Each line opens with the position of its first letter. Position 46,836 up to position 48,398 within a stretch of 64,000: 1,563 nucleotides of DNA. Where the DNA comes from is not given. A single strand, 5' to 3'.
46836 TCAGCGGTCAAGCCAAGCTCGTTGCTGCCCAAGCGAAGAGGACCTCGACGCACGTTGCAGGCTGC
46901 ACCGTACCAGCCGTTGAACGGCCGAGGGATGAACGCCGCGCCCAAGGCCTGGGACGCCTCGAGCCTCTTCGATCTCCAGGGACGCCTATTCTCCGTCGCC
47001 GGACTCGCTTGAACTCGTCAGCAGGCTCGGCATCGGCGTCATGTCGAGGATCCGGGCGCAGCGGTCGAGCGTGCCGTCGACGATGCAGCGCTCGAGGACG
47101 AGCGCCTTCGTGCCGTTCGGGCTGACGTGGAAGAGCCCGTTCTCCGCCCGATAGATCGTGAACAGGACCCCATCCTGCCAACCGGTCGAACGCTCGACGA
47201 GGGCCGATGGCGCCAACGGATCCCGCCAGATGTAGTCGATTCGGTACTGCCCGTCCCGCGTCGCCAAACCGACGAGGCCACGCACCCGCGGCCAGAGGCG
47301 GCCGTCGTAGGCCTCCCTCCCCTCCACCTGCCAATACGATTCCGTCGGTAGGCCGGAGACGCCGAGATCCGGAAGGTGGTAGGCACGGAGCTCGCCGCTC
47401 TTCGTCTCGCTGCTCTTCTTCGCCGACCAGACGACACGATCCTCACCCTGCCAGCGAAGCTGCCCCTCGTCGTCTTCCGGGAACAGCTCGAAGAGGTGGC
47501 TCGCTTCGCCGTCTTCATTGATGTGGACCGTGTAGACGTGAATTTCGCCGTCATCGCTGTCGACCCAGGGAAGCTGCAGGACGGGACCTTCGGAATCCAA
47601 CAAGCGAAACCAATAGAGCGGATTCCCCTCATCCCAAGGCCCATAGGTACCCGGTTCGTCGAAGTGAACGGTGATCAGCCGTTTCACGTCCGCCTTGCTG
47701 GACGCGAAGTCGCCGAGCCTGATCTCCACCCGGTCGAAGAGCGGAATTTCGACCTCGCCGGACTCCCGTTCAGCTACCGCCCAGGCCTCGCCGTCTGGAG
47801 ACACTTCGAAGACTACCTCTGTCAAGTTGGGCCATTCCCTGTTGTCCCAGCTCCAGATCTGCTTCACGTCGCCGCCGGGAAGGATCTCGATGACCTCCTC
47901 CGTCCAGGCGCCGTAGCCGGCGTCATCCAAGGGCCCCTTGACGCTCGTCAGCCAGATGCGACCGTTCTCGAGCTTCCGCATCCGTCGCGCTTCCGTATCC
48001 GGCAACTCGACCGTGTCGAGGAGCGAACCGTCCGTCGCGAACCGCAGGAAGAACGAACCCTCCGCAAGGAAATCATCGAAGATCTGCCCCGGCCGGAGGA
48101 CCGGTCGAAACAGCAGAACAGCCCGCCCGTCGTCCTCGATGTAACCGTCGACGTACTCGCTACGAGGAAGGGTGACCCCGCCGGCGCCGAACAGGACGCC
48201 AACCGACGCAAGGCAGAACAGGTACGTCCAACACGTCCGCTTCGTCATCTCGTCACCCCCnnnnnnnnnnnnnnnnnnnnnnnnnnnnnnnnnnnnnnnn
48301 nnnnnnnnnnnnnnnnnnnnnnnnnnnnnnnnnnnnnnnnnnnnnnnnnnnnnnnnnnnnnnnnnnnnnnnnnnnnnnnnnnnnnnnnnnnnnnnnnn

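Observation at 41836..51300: Secreted NBR1-repeat M23 peptidase followed by a coupled tandem array of four unnamed paralogs: candidate lytic-effector / cognate-partner (immunity-like) locus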

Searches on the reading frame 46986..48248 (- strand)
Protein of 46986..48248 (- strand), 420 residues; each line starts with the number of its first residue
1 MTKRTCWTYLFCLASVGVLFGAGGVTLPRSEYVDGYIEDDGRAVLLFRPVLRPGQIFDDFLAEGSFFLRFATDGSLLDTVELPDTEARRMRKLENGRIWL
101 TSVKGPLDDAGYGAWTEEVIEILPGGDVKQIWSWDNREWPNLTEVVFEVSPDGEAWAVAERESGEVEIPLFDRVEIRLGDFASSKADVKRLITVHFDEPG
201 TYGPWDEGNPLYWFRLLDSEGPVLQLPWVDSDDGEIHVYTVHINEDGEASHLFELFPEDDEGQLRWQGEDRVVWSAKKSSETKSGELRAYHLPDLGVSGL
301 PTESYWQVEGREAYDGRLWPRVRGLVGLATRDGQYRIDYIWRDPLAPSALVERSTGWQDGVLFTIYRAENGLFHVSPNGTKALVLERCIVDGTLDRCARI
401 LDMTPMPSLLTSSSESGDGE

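Call 3: search_protein_families(library=pfam, proteins=[window:46986-48248:-], max_evalue=0.01)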
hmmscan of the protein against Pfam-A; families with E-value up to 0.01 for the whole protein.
window:46986-48248:- (420 aa): 0 families

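Call 6: find_homologous_proteins(query=window:46986-48248:-, max_evalue=0.001)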
Query window:46986-48248:- (420 aa): 4 proteins with E <= 0.001 among 8000 candidates.
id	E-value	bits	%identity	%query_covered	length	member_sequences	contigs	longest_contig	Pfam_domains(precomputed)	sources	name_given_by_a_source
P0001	1.7e-289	978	100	100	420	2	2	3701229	-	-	-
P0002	2.0e-215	734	78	97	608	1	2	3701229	-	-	-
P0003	2.2e-169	582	70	90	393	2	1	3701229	-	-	-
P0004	6.4e-43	165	32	92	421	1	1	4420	-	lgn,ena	-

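Call 7: search_protein_families(library=ncbifam, proteins=[window:46986-48248:-], max_evalue=0.1)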
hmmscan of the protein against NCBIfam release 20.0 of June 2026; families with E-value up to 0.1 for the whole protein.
window:46986-48248:- (420 aa): 0 families

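Call 9: find_encoding_contigs(protein=P0004, flank=10000)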
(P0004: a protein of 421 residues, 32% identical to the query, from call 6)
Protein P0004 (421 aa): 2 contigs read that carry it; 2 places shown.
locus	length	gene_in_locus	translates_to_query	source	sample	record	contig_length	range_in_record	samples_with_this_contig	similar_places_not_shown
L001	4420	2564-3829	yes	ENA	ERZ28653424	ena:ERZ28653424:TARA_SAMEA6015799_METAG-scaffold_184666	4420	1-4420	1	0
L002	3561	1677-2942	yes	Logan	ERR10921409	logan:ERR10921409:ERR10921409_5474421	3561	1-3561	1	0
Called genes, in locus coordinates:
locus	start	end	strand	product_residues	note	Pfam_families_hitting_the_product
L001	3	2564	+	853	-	?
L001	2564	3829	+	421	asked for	-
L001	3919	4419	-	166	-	?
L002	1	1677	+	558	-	?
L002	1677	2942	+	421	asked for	-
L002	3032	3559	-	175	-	?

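Call 19: search_protein_families(library=pfam, proteins=[L001:3-2564:+, L001:3919-4419:-], max_evalue=0.1)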
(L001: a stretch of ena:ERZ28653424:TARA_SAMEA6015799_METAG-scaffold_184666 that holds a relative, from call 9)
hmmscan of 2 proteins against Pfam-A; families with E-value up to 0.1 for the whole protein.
L001:3-2564:+ (853 aa): 7 families
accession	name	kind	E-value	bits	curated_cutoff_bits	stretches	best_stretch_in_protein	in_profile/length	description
PF05345.18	He_PIG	-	8.7e-09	36.1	24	2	99-157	34-95/96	Putative Ig domain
PF16403.11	Bact_surface_Ig-like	-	1.4e-06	28.7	27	1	130-152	44-66/71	Bacterial surface protein, Ig-like domain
PF04151.21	PPC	-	0.001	20.3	25.9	1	372-444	2-69/70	Bacterial pre-peptidase C-terminal domain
PF01551.29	Peptidase_M23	-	0.0017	18.9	28.7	1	714-822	2-96/96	Peptidase family M23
PF12245.14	Big_3_2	-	0.0021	18.6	23.3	0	117-151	80-113/122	Bacterial Ig-like domain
PF13573.12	SprB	-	0.016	15.2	28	1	1-14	21-34/37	SprB repeat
PF05506.17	PLipase_C_C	-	0.07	14.5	24.4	0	224-264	36-72/80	Bacterial phospholipase C, C-terminal domain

L001:3919-4419:- (166 aa): 2 families
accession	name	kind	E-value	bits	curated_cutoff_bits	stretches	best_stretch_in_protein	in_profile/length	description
PF00589.27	Phage_integrase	-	1.5e-09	38.3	27.1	1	7-149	36-168/172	Phage integrase family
PF25296.1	Decapeptide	-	0.09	13.1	45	0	117-154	23-60/74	Decapeptide repeat region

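Call 21: find_related_loci(query=A1, collection=genome_contigs, flank=10000)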
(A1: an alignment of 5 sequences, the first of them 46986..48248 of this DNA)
Query A1 (420 aa) in genome_contigs; peptide patterns used: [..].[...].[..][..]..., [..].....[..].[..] (x = any residue, [..] = any of these).
140 stretches matched a pattern, but none encodes a relative of the query by tblastn (E <= 1e-3).

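Call 22: predict_structure(alignment_id=A1)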
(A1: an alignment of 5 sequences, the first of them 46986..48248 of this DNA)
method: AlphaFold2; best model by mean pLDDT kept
length: 420 residues; sequences in the alignment: 5
mean_pLDDT: 49.4   pTM: 0.54
mean pLDDT of the five models: 49.4, 47.8, 46.9, 40.9, 38.4
residues with pLDDT >= 90: 2; 70-90: 103; 50-70: 54; < 50: 261
segments of 3 or more residues with pLDDT < 50: 1-22, 52-60, 160-371, 404-420
pLDDT, mean of each block of 10 residues (from residue 1): 31 36 66 79 82 45 78 87 82 81 77 78 85 71 56 57 35 43 43 40 35 36 43 45 37 25 27 37 37 33 31 26 26 27 28 29 29 59 68 72 46 29
secondary structure, 60 per line:
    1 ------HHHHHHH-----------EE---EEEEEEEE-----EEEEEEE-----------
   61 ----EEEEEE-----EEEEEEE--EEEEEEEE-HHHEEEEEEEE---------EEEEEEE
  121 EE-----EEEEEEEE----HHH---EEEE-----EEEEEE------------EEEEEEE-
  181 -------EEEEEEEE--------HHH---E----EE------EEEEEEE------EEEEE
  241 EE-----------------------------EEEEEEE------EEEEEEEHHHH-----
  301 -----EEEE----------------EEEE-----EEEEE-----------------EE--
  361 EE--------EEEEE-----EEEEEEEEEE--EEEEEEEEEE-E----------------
elements in order: H7-13 E30-37 E43-49 E65-70 E76-82 E85-92 E97-104 E114-122 E128-135 E146-149 E155-160 E173-179 E188-195 E223-229 E236-242 E272-278 E285-291 H292-295 E306-309 E326-329 E335-339 E371-375 E381-390 E393-402

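Call 24: search_protein_representatives(alignment_id=A1)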
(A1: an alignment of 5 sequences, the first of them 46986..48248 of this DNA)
Query: 5 sequences, 421 profile positions. Proteins with E-value up to 0.001 (for the whole library): 46; up to 1e-10: 41; up to 1e-30: 17. The best 46 are listed.
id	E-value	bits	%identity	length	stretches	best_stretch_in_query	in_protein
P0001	1.1e-245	831.1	-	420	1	1-421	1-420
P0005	2.2e-107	375.5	-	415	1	22-410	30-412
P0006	2.1e-80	286.6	-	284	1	9-299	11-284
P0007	9.7e-62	225.1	-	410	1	6-410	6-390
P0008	4.9e-56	206.3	-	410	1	14-408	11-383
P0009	2.7e-54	200.6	-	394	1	2-410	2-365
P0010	1.8e-44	168.2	-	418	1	3-405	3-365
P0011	3.4e-42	160.7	-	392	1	3-410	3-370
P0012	2.2e-40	154.8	-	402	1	4-386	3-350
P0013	3.5e-38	147.5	-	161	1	1-155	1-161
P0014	1.0e-37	146.0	-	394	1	3-389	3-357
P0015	3.6e-36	140.9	-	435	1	7-410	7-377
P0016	4.6e-34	133.9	-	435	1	8-411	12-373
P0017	1.3e-32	129.2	-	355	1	178-409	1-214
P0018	1.7e-32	128.7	-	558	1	9-407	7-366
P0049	9.7e-04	34.0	-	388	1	78-390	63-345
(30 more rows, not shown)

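Call 26: fold_search(model_id=the predicted structure, library=pdb)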
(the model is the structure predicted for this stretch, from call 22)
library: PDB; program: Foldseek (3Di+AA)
matches with E <= 10: 568; with E <= 0.001: 13
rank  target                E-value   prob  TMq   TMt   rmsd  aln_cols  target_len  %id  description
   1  5efv_A                5.6e-05  0.99  0.23  0.17  21.8       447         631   11  The host-recognition device of Staphylococcus aureus phage Phi11 (released 2016-05-25)
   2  5efv_B                1.5e-04  0.95  0.19  0.14  22.8       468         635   10  The host-recognition device of Staphylococcus aureus phage Phi11 (released 2016-05-25)
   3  7roo                  2.3e-04  1.00  0.35  0.25  10.8       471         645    9  Crystal structure of Friedel-Crafts alkylating enzyme CylK from Cylindospermum licheniforme with bromide (released 2022-03-23)
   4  5efv_C                2.8e-04  0.89  0.18  0.14  22.9       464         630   10  The host-recognition device of Staphylococcus aureus phage Phi11 (released 2016-05-25)
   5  9i0n_A                3.0e-04  1.00  0.27  0.20  15.0       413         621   11  Cryo-EM structure of human sortilin ectodomain (released 2025-12-17)
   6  3wj9_B                4.5e-04  0.99  0.25  0.26  15.1       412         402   12  Crystal structure of the eukaryotic initiation factor (released 2014-03-12)
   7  4av8                  4.5e-04  0.97  0.22  0.26  17.3       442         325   10  Kluyveromyces lactis Hsv2 complete loop 6CD (released 2012-06-13)
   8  9c7v_1                4.7e-04  1.00  0.23  0.12  11.3       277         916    9  Structure of the human BOS:human EMC complex in GDN (released 2024-08-21)
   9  3f6k_A                5.7e-04  0.96  0.24  0.18  14.4       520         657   12  Crystal structure of the Vps10p domain of human sortilin/NTS3 in complex with neurotensin (released 2008-12-30)
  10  8glv_Aa               6.0e-04  1.00  0.30  0.23  12.1       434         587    9  96-nm repeat unit of doublet microtubules from Chlamydomonas reinhardtii flagella (released 2023-05-31)
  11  5d9d                  8.2e-04  0.99  0.23  0.29  10.4       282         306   11  Luciferin-regenerating enzyme solved by SAD using synchrotron radiation at room temperature (released 2015-09-23)
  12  7awy                  8.2e-04  0.99  0.22  0.28  14.1       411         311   11  Crystal structure of the computationally designed Scone-R protein (released 2021-01-13)
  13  6v8i_AH               9.5e-04  0.85  0.19  0.14  19.7       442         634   13  Composite atomic model of the Staphylococcus aureus phage 80alpha baseplate (released 2020-03-04)
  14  4o9d_B                1.0e-03  0.99  0.26  0.27  14.2       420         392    9  Structure of Dos1 propeller (released 2014-01-22)
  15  6c7p_A                1.4e-03  1.00  0.24  0.22  12.5       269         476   11  Crystal structure of D477G ACO/RPE65 chimera, monoclinic crystal form (released 2018-04-25)
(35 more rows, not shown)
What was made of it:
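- Tried and rejected: The 5-sequence alignment gave pLDDT 49, too poor to use (calls 22, 26).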

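Call 27: find_homologous_proteins(query=A3, max_evalue=0.001)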
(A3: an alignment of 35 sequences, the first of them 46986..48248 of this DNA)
Query A3 (35 sequences) (420 aa, profile of the alignment): 4 proteins with E <= 0.001 among 8000 candidates.
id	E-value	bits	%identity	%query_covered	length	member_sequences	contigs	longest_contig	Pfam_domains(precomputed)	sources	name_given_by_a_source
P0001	4.0e-115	403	100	100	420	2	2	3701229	-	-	-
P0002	8.9e-115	402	78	97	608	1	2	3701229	-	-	-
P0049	1.8e-113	397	23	90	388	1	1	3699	-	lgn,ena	-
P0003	8.6e-100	352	70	90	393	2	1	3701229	-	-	-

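Call 29: find_encoding_contigs(protein=P0049, flank=10000)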
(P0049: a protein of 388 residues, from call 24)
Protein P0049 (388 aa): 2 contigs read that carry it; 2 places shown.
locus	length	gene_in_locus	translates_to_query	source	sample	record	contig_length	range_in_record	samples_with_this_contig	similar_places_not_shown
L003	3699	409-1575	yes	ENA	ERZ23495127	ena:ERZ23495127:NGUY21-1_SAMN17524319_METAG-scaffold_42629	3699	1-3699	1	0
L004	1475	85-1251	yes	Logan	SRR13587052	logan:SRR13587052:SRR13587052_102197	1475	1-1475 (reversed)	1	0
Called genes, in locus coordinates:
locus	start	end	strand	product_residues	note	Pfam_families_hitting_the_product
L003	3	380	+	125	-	?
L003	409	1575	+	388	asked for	-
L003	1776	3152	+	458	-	-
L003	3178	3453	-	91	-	-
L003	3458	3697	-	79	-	?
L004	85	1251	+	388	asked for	-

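Call 30: find_encoding_contigs(protein=P0005, flank=10000)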
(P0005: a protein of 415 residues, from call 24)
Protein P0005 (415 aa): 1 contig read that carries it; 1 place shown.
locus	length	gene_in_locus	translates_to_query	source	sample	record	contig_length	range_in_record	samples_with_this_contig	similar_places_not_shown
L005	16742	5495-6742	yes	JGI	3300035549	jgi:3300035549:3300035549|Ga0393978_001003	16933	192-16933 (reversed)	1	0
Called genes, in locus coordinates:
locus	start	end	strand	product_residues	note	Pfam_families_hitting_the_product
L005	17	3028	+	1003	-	-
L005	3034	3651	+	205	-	-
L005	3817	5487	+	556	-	-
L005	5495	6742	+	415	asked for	-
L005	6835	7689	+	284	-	-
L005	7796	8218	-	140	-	PF01850:PIN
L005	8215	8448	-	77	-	-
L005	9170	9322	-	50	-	-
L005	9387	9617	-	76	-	-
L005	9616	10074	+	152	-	-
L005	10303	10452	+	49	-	-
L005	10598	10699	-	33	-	-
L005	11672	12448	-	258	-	PF07504:FTP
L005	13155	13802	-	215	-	-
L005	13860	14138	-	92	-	-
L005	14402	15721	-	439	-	PF03783:CsgG (weak), PF13424:TPR_12 (weak)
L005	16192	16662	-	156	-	PF01527:HTH_Tnp_1 (weak)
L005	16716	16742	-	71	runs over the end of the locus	?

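Call 33: find_encoding_contigs(protein=P0007, flank=8000, max_places=3)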
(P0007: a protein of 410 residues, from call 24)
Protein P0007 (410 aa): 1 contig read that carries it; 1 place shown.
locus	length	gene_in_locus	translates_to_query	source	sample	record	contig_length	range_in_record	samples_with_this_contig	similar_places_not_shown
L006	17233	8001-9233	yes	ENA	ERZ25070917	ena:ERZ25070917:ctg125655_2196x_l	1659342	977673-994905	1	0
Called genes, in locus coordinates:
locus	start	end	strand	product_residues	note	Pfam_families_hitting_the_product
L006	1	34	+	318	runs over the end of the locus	PF08308:PEGA, PF13620:CarboxypepD_reg (faint), PF08308:PEGA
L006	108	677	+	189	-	PF01035:DNA_binding_1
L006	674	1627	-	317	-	PF00106:adh_short (weak), PF01073:3Beta_HSD, PF01370:Epimerase, PF02719:Polysacc_synt_2 (weak), PF04321:RmlD_sub_bind, PF13460:NAD_binding_10 (weak), PF16363:GDP_Man_Dehyd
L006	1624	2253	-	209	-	PF01370:Epimerase (weak), PF04321:RmlD_sub_bind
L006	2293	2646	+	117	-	-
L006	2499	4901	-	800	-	PF19838:LptD_2, PF04453:LptD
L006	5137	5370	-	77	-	-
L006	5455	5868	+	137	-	PF03652:RuvX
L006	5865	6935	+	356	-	PF02618:YceG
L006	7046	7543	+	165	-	-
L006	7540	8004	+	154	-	PF01551:Peptidase_M23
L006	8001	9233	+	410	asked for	-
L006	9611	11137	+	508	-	-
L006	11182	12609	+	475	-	-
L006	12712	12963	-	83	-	-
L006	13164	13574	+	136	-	PF04238:DUF420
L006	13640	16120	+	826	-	PF00092:VWA, PF13519:VWA_2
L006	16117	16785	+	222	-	-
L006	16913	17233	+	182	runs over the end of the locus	-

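Call 34: find_encoding_contigs(protein=P0009, flank=8000, max_places=3)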
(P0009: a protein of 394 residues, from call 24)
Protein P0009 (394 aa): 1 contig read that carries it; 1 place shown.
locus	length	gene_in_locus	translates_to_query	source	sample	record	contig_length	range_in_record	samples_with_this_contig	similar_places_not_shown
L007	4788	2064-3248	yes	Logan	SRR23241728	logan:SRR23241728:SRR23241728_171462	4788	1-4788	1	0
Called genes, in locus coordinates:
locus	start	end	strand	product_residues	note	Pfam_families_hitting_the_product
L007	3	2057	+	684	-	?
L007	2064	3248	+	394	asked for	-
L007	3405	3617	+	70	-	-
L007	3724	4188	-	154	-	PF00692:dUTPase, PF22769:DCD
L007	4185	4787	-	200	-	?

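Call 35: find_encoding_contigs(protein=P0010, flank=8000, max_places=3)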
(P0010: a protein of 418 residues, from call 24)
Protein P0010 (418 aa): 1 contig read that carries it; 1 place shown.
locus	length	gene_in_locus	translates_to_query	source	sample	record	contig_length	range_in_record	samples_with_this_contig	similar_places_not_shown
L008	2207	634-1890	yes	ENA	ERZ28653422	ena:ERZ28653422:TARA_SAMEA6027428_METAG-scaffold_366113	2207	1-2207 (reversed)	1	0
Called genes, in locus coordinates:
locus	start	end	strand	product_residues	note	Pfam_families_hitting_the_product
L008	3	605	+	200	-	?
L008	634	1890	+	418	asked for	-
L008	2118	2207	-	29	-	?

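Call 36: search_protein_families(library=pfam, proteins=[L007:3-2057:+, L008:3-605:+, L006:7046-7543:+, L006:7540-8004:+, L006:9611-11137:+, L006:11182-12609:+, L005:3817-5487:+, L003:1776-3152:+, L005:6835-7689:+], max_evalue=0.01)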
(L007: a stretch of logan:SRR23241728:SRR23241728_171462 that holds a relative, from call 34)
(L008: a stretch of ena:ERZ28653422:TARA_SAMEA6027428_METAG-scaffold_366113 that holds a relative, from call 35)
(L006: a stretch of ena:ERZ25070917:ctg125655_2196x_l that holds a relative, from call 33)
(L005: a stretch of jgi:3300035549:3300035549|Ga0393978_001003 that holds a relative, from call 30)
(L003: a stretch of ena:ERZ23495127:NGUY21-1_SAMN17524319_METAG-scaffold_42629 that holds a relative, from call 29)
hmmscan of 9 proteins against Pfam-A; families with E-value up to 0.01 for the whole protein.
L007:3-2057:+ (684 aa): 2 families
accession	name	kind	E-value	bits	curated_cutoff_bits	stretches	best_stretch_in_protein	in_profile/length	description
PF01551.29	Peptidase_M23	-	1.1e-09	38.7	28.7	1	586-648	31-89/96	Peptidase family M23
PF04151.21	PPC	-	1.6e-05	26.1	25.9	1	354-400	3-49/70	Bacterial pre-peptidase C-terminal domain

L008:3-605:+ (200 aa): 1 family
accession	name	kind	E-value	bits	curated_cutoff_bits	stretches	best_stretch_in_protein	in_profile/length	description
PF01551.29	Peptidase_M23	-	6e-13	49.2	28.7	1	68-169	3-95/96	Peptidase family M23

L006:7046-7543:+ (165 aa): 0 families

L006:7540-8004:+ (154 aa): 1 family
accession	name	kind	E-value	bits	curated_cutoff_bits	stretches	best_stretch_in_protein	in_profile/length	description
PF01551.29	Peptidase_M23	-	9.8e-12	45.4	28.7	1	22-124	2-96/96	Peptidase family M23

L006:9611-11137:+ (508 aa): 2 families
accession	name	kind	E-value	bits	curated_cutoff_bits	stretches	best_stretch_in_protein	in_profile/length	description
PF04151.21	PPC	-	0.001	20.4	25.9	0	235-307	2-69/70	Bacterial pre-peptidase C-terminal domain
PF05506.17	PLipase_C_C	-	0.0052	18.1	24.4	0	274-308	35-69/80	Bacterial phospholipase C, C-terminal domain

L006:11182-12609:+ (475 aa): 0 families

L005:3817-5487:+ (556 aa): 0 families

L003:1776-3152:+ (458 aa): 0 families

L005:6835-7689:+ (284 aa): 0 families
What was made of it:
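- On Peptidase family M23 (LytM/lysostaphin-type zinc endopeptidases): Pfam aligns relatives from profile position 2-3 across this motif (calls 19, 36). Subfamily relatives pass: L006 45 bits, L008 49 bits, L007 39 bits (call 36).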

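Call 47: find_related_loci(query=A6, collection=genome_contigs, flank=8000)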
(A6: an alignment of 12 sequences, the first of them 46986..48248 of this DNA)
Query A6 (420 aa) in genome_contigs; peptide patterns used: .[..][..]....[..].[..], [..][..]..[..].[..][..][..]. (x = any residue, [..] = any of these).
38 stretches matched a pattern; 14 encode a relative of the query (tblastn E <= 1e-3); 14 distinct loci.
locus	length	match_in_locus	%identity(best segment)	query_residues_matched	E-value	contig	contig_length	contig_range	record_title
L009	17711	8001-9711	32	1-409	1e-48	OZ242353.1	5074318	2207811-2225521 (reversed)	MAG: Candidatus Multivorans sp. isolate c55290c9-873c-4a20-8066-ae299be9a5bf genome assembly, chromosome: 1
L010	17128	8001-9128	32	15-408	1e-44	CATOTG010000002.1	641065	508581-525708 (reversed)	MAG: uncultured Thermoanaerobaculia bacterium isolate 2de50437-b26d-4e32-99b7-ac34be852a58 genome assembly, contig: cont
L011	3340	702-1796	33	25-410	9e-42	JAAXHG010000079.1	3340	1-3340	MAG: Vicinamibacteraceae bacterium isolate Plut_88883 unfiltered_Plut_88883_genomic_contig_1038856, whole genome shotgun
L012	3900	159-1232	34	13-386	1e-38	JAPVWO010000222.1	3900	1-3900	MAG: Candidatus Multivorans thiocomprendens isolate r_rhhh15 Seq222, whole genome shotgun sequence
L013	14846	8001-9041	32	10-385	4e-38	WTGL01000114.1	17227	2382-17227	MAG: Acidobacteria bacterium isolate CO36388bin_1 NODE_876_length_17227_cov_72.909154, whole genome shotgun sequence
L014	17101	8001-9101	32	13-391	3e-37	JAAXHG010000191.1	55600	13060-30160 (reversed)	MAG: Vicinamibacteraceae bacterium isolate Plut_88883 unfiltered_Plut_88883_genomic_contig_337890, whole genome shotgun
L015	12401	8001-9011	30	10-386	6e-30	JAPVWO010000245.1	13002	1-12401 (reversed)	MAG: Candidatus Multivorans thiocomprendens isolate r_rhhh15 Seq245, whole genome shotgun sequence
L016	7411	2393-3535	31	1-410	7e-28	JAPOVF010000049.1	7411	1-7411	MAG: Acidobacteria bacterium isolate COS1_bin_13 NODE_2085_length_7411_cov_169.78, whole genome shotgun sequence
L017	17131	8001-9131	28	4-418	6e-28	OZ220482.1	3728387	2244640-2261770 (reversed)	MAG: Thermoanaerobaculia bacterium isolate 1ba308f5-42e2-4878-81ff-2dc7ade272f8 genome assembly, chromosome: 1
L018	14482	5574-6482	32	12-344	1e-26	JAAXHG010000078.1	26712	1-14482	MAG: Vicinamibacteraceae bacterium isolate Plut_88883 unfiltered_Plut_88883_genomic_contig_726031, whole genome shotgun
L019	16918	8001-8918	31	93-408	6e-21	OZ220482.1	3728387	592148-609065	MAG: Thermoanaerobaculia bacterium isolate 1ba308f5-42e2-4878-81ff-2dc7ade272f8 genome assembly, chromosome: 1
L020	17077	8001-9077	27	4-399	1e-19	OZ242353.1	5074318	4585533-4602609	MAG: Candidatus Multivorans sp. isolate c55290c9-873c-4a20-8066-ae299be9a5bf genome assembly, chromosome: 1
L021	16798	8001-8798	29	93-386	8e-18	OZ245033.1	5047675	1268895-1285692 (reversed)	MAG: Candidatus Multivorans sp. isolate ccabee53-d9e3-4e52-b566-adb1483e4997 genome assembly, chromosome: 1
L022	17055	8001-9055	29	10-388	2e-25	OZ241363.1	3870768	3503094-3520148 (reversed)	MAG: Thermoanaerobaculia bacterium isolate de5f37eb-6fa9-41ea-8e58-9d05c82dbc85 genome assembly, chromosome: 1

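Call 49: predict_structure(alignment_id=A3)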
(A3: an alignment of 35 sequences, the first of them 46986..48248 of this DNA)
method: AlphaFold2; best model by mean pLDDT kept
length: 420 residues; sequences in the alignment: 35
mean_pLDDT: 84.2   pTM: 0.85
mean pLDDT of the five models: 84.2, 82.9, 82.6, 82.0, 81.8
residues with pLDDT >= 90: 210; 70-90: 143; 50-70: 41; < 50: 26
segments of 3 or more residues with pLDDT < 50: 1-5, 15-21, 205-208, 416-420
pLDDT, mean of each block of 10 residues (from residue 1): 46 46 83 95 95 82 93 96 94 95 87 91 94 91 83 91 63 89 93 87 57 80 85 83 85 78 84 81 75 88 89 86 94 95 95 96 64 92 93 92 96 56
secondary structure, 60 per line:
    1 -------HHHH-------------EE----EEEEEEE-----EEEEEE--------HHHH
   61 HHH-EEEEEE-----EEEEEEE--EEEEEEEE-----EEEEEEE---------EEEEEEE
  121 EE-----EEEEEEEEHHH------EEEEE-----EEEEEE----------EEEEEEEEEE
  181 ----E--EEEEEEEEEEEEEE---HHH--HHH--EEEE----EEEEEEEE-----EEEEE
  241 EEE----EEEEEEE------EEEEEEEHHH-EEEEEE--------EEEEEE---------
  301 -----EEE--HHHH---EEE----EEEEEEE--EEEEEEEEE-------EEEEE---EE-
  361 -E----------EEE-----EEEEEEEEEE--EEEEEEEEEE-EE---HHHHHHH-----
elements in order: H8-11 E31-37 E43-48 H57-63 E65-70 E76-82 E85-92 E98-104 E114-122 E128-135 E145-149 E155-160 E171-180 E188-201 E215-218 E223-230 E236-243 E248-254 E261-267 E272-277 E286-291 E306-308 H311-314 E318-320 E325-331 E334-342 E350-354 E373-375 E381-390 E393-402 H409-415
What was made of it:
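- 46986..48248 (-): P1: 420-aa signal-peptide protein, seven-bladed beta-propeller, 12 nt after the peptidase stop. AlphaFold2 pLDDT 84.2, pTM 0.85 (call 49).
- On PD40 / WD40-type beta-propeller: AlphaFold2 gives pLDDT 84 and pTM 0.85, with 27-28 strands (call 49).
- Tried and rejected: The 35-sequence alignment replaced it (call 49).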
